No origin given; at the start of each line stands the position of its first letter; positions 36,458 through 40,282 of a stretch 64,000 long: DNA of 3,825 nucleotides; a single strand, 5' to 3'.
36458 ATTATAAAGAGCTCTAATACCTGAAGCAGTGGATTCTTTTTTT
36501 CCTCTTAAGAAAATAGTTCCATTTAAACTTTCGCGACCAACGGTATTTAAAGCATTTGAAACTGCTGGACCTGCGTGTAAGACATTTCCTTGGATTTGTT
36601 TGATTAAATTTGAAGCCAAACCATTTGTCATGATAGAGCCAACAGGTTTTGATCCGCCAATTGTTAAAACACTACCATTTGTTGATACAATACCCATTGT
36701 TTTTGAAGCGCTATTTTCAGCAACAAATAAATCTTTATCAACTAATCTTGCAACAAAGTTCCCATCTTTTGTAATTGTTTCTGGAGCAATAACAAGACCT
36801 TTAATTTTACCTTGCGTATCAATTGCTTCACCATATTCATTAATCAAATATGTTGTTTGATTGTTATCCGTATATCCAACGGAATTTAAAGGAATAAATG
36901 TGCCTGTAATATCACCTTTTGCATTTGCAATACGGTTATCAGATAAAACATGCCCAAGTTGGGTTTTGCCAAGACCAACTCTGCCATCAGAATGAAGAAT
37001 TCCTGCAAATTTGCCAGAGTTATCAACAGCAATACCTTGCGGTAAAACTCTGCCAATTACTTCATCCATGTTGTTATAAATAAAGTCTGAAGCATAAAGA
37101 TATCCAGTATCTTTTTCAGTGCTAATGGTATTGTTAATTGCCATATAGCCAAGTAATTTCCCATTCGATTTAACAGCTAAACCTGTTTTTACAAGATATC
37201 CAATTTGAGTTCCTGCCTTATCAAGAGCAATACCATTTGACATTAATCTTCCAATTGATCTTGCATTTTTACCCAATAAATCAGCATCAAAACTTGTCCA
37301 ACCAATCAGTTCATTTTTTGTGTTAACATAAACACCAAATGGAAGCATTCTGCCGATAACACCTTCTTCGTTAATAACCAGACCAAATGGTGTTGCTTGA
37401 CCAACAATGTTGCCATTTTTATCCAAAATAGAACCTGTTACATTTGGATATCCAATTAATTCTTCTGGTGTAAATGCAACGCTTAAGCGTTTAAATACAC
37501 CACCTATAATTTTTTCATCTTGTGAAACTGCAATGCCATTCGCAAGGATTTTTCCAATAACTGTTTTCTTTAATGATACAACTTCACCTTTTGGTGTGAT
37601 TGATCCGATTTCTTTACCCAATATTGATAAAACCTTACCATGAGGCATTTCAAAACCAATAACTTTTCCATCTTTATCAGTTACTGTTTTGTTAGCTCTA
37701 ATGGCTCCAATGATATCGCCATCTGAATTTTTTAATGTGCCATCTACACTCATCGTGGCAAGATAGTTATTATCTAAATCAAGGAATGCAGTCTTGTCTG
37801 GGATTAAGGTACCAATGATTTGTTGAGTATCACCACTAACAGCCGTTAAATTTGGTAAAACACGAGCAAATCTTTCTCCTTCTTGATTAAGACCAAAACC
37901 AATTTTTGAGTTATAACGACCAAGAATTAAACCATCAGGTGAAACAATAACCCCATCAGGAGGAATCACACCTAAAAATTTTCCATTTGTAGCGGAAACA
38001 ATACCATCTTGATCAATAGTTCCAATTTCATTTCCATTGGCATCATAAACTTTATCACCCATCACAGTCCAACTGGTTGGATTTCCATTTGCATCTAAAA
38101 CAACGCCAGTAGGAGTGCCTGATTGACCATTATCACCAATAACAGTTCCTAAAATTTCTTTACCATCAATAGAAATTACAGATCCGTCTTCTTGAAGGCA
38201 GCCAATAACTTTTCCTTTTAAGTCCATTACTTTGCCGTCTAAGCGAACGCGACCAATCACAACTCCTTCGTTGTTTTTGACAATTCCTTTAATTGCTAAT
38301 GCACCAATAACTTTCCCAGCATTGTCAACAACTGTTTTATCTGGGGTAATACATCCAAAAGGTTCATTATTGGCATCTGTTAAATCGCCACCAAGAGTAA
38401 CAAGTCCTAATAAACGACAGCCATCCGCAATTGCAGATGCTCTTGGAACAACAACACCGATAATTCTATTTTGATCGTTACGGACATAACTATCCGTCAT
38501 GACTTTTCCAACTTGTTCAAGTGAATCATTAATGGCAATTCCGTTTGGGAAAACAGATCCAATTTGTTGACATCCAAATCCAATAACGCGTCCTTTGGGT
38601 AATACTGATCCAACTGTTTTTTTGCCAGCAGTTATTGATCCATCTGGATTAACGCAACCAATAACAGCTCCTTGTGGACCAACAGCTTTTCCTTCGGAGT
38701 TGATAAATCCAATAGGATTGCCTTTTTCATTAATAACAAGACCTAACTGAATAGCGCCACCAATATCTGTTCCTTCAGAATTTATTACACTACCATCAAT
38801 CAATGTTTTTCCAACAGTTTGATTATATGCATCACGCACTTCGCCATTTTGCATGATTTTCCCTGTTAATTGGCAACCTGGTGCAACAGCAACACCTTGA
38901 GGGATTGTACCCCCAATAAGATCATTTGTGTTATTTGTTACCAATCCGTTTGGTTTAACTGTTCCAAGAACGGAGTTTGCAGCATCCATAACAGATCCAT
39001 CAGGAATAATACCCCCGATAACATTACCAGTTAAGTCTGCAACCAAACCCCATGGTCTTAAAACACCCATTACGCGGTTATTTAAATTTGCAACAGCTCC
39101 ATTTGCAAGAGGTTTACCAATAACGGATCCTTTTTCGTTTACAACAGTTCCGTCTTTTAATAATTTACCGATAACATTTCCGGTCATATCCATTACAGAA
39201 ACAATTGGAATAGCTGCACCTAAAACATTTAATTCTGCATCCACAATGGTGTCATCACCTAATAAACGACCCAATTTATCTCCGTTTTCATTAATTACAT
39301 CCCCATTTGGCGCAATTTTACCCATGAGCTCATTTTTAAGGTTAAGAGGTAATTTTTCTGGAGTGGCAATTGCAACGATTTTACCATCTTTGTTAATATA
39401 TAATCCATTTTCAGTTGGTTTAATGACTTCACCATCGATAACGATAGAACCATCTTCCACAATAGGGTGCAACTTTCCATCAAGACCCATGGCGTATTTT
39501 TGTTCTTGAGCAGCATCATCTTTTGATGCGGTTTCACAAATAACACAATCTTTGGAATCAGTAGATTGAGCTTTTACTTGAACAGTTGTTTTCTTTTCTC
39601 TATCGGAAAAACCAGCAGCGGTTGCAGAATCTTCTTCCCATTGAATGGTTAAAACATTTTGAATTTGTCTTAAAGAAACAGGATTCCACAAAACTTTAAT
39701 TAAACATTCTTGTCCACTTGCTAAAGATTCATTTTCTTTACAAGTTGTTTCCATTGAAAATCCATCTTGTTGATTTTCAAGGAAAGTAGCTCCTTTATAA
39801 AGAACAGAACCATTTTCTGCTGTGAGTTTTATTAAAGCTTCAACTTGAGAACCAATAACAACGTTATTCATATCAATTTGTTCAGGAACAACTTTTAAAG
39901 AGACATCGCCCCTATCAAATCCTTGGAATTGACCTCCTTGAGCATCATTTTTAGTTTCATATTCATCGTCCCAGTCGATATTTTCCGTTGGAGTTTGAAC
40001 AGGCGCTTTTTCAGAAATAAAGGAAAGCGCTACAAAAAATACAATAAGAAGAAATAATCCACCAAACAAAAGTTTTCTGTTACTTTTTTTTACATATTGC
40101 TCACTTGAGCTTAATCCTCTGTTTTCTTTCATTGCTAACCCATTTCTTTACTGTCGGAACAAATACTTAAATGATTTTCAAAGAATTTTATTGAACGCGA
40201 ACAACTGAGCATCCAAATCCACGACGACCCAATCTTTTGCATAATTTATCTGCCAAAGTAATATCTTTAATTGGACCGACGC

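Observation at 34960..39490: Array of a 17-residue Gly/Val/Ile repeat, about 1,500 aa long, of no family I can name with confidence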

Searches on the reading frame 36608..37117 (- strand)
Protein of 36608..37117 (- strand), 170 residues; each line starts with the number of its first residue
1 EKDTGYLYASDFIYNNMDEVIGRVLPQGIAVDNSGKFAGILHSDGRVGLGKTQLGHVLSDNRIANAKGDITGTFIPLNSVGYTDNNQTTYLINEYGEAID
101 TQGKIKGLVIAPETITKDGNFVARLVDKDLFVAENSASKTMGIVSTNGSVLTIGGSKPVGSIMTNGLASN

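Call 28: search_protein_families(library=pfam, proteins=[window:36608-37117:-], max_evalue=0.01)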
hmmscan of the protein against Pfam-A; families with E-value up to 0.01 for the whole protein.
seq(170 aa): 1 family
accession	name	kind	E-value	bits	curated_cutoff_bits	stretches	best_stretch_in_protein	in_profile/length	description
PF21785.3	Bflower_2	-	0.00012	22.3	38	1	5-74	29-96/112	5-fold beta-flower protein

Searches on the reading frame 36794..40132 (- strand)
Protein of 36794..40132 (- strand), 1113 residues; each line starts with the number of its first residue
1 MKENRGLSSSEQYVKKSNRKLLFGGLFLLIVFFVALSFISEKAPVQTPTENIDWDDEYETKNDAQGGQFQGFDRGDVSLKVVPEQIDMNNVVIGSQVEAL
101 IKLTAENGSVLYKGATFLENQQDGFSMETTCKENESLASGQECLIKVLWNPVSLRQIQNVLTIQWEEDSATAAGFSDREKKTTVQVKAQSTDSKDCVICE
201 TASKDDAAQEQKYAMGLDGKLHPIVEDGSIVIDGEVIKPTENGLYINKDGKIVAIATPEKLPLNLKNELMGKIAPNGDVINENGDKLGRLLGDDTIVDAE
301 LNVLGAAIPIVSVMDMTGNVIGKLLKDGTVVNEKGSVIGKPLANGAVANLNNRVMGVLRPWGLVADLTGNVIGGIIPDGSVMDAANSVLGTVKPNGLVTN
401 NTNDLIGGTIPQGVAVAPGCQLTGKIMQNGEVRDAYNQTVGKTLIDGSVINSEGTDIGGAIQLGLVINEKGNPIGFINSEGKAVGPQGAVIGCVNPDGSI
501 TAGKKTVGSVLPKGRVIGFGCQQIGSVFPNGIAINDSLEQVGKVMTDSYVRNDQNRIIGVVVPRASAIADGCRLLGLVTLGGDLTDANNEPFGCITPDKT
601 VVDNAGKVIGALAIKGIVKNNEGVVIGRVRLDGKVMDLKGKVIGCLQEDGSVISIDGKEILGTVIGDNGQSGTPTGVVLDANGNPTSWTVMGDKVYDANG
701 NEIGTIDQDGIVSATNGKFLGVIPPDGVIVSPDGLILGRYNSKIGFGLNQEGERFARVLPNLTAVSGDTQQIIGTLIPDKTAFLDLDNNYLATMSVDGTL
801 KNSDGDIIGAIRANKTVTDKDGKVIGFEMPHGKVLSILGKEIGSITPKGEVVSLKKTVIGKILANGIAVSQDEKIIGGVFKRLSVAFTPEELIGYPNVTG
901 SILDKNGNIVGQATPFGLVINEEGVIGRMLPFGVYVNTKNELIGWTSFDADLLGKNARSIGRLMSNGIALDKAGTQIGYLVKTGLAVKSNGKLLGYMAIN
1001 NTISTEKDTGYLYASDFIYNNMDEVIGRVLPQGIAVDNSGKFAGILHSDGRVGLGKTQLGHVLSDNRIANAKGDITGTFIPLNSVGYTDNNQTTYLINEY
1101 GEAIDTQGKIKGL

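Call 34: find_homologous_proteins(query=window:36794-40132:-, max_evalue=1e-20)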
Query window:36794-40132:- (1113 aa): 78 proteins with E <= 1e-20 among 8000 candidates.
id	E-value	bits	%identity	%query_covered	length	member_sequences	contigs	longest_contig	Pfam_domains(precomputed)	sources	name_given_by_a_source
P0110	5.1e-181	622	39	80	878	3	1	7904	PF21785.4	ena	-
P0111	8.4e-99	350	25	94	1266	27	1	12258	PF21784.4,PF05593.20,PF12396.15,PF21785.4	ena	-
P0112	3.5e-94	335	26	97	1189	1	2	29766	PF21784.4,PF05593.20,PF12396.15,PF21785.4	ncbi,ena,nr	ncbi:MAG: DUF3659 domain-containing protein [Alphaproteobacteria bacterium]|nr:DUF3659 domain-contai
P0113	3.9e-90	321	26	97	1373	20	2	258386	PF21784.4,PF05593.20,PF12396.15,PF21785.4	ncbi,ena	-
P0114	3.2e-84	302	26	94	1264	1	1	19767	PF21784.4,PF05593.20,PF12396.15,PF21785.4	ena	-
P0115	1.4e-80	290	26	64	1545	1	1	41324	PF21784.4,PF12396.15,PF21785.4,PF03743.20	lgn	-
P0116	9.8e-80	287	27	64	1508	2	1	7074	PF21784.4,PF12396.15,PF21785.4,PF03743.20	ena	-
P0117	4.2e-76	275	27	62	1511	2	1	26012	PF21784.4,PF12396.15,PF21785.4,PF03743.20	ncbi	-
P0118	6.8e-76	274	25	59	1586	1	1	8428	PF21784.4,PF12396.15,PF21785.4,PF03743.20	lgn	-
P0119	1.2e-74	270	26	67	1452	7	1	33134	PF21784.4,PF12396.15,PF21785.4,PF03743.20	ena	-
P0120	2.1e-74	269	26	66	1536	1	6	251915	PF21784.4,PF12396.15,PF21785.4,PF03743.20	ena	-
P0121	9.7e-73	264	28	63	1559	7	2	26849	PF21784.4,PF12396.15,PF21785.4,PF03743.20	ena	-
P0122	4.9e-72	261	26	64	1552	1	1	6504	PF21784.4,PF12396.15,PF21785.4,PF03743.20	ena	-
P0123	9.9e-71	257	27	64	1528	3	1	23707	PF21784.4,PF12396.15,PF21785.4,PF03743.20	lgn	-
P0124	1.7e-70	256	25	73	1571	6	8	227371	PF21784.4,PF05593.20,PF12396.15,PF21785.4,PF03743.20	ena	-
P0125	2.6e-70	256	25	65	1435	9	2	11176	PF21784.4,PF12396.15,PF21785.4,PF03743.20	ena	-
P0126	2.7e-70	256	27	64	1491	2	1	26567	PF21784.4,PF12396.15,PF21785.4,PF03743.20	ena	-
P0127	4.3e-70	255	27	67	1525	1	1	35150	PF21784.4,PF12396.15,PF21785.4,PF03743.20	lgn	-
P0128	4.5e-70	255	25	67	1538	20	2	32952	PF21784.4,PF12396.15,PF21785.4,PF03743.20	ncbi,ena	-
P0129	1.4e-67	247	25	73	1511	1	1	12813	PF21784.4,PF12396.15,PF21785.4,PF03743.20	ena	-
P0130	1.7e-67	246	24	59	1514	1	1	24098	PF21784.4,PF12396.15,PF21785.4,PF03743.20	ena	-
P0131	4.9e-67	245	25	64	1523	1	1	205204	PF21784.4,PF12396.15,PF21785.4,PF03743.20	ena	-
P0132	1.2e-66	244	25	64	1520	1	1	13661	PF21784.4,PF12396.15,PF21785.4,PF03743.20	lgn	-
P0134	5.5e-66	241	25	61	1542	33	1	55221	PF21784.4,PF12396.15,PF21785.4,PF03743.20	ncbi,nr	ncbi:MAG: hypothetical protein IJ479_06140 [Alphaproteobacteria bacterium]|nr:hypothetical protein [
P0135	1.3e-65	240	25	64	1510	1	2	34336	PF21784.4,PF12396.15,PF21785.4,PF03743.20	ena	-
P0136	1.0e-64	237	23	80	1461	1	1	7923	PF21784.4,PF12396.15,PF21785.4,PF03743.20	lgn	-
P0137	1.3e-63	234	26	72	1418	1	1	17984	PF21784.4,PF12396.15,PF21785.4,PF03743.20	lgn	-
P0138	2.2e-62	229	25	67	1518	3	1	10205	PF21784.4,PF12396.15,PF03743.20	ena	-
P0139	2.6e-62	229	25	66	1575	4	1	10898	PF21784.4,PF05593.20,PF12396.15,PF21785.4,PF03743.20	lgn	-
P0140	3.6e-62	229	26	64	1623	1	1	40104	PF21784.4,PF12396.15,PF21785.4,PF03743.20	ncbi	-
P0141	2.9e-60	222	25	65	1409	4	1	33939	PF21784.4,PF12396.15,PF03743.20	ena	-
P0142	4.5e-60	222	25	64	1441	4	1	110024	PF21784.4,PF12396.15,PF21785.4,PF03743.20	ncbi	-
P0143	5.4e-60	222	25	61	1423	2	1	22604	PF21784.4,PF12396.15,PF21785.4,PF03743.20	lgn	-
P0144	5.9e-60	221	38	36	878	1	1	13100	PF12396.15,PF03743.20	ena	-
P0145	6.3e-60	221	25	64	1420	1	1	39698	PF21784.4,PF12396.15,PF21785.4,PF03743.20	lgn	-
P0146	1.0e-57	214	22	67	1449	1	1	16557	PF21784.4,PF12396.15,PF21785.4,PF03743.20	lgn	-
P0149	3.3e-57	212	25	70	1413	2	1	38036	PF21784.4,PF12396.15,PF21785.4,PF03743.20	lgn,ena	-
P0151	4.8e-57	212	25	66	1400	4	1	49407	PF21784.4,PF12396.15,PF21785.4,PF03743.20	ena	-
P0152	1.0e-56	211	24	79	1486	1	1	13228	PF21784.4,PF12396.15,PF21785.4,PF03743.20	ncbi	-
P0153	1.4e-56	210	25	76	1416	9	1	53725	PF21784.4,PF12396.15,PF03743.20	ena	-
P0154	1.4e-56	210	24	72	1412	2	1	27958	PF21784.4,PF12396.15,PF03743.20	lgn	-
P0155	1.8e-56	210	25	61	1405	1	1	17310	PF21784.4,PF12396.15,PF21785.4,PF03743.20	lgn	-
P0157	2.2e-56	210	24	72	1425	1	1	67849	PF21784.4,PF12396.15,PF03743.20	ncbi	-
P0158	3.1e-56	209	25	75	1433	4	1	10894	PF21784.4,PF12396.15,PF03743.20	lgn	-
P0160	8.0e-56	208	25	67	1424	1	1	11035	PF21784.4,PF12396.15,PF21785.4,PF03743.20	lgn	-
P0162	2.3e-55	206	25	59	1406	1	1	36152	PF21784.4,PF12396.15,PF21785.4,PF03743.20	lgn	-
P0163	4.1e-55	205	26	64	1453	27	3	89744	PF21784.4,PF12396.15,PF03743.20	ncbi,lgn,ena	-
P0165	6.4e-54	201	25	66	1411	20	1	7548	PF21784.4,PF12396.15,PF21785.4,PF03743.20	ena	-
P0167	8.2e-54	201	24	63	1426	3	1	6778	PF21784.4,PF12396.15,PF21785.4,PF03743.20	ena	-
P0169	1.7e-53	200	24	72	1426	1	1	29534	PF21784.4,PF12396.15,PF21785.4,PF03743.20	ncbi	-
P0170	2.4e-53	200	26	76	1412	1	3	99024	PF21784.4,PF12396.15,PF03743.20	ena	-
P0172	4.5e-53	199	23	66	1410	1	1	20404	PF21784.4,PF12396.15,PF21785.4,PF03743.20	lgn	-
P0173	6.4e-53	198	24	69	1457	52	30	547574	PF21784.4,PF12396.15,PF21785.4,PF03743.20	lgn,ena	-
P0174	8.3e-53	198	25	67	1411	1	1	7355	PF21784.4,PF12396.15,PF21785.4,PF03743.20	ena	-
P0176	1.2e-52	197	24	67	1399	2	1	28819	PF21784.4,PF12396.15,PF21785.4,PF03743.20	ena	-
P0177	2.2e-51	193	26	75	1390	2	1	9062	PF21784.4,PF12396.15,PF03743.20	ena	-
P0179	9.5e-51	191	26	67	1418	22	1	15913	PF21784.4,PF12396.15,PF21785.4,PF03743.20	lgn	-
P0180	1.1e-50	191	25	67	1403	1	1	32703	PF21784.4,PF12396.15,PF21785.4,PF03743.20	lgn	-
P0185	1.4e-49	187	26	58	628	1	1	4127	PF21784.4,PF12396.15,PF21785.4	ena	-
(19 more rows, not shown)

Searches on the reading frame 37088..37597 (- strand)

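Call 28: search_protein_families(library=pfam, proteins=[window:37088-37597:-], max_evalue=0.01)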
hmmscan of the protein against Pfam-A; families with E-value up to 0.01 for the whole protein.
seq(170 aa): 2 families
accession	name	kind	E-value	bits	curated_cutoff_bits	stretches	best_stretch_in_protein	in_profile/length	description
PF21785.3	Bflower_2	-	1.4e-06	28.5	38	1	92-166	22-93/112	5-fold beta-flower protein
PF12396.14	DUF3659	-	0.00027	21.2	24.8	0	43-70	29-57/61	Protein of unknown function (DUF3659)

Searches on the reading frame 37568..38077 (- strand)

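Call 28: search_protein_families(library=pfam, proteins=[window:37568-38077:-], max_evalue=0.01)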
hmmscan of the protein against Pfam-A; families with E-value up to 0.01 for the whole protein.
seq(170 aa): 4 families
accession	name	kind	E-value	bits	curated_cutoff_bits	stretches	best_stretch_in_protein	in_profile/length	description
PF21785.3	Bflower_2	-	8.5e-14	51.8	38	2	96-167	19-86/112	5-fold beta-flower protein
PF21784.3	Bflower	-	8e-06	26.7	25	0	8-65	17-73/116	4-fold beta flower protein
PF05239.21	PRC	-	5.9e-05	23.4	21.2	1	7-42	11-45/78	PRC-barrel domain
PF12396.14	DUF3659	-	0.005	17.1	24.8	0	130-141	42-53/61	Protein of unknown function (DUF3659)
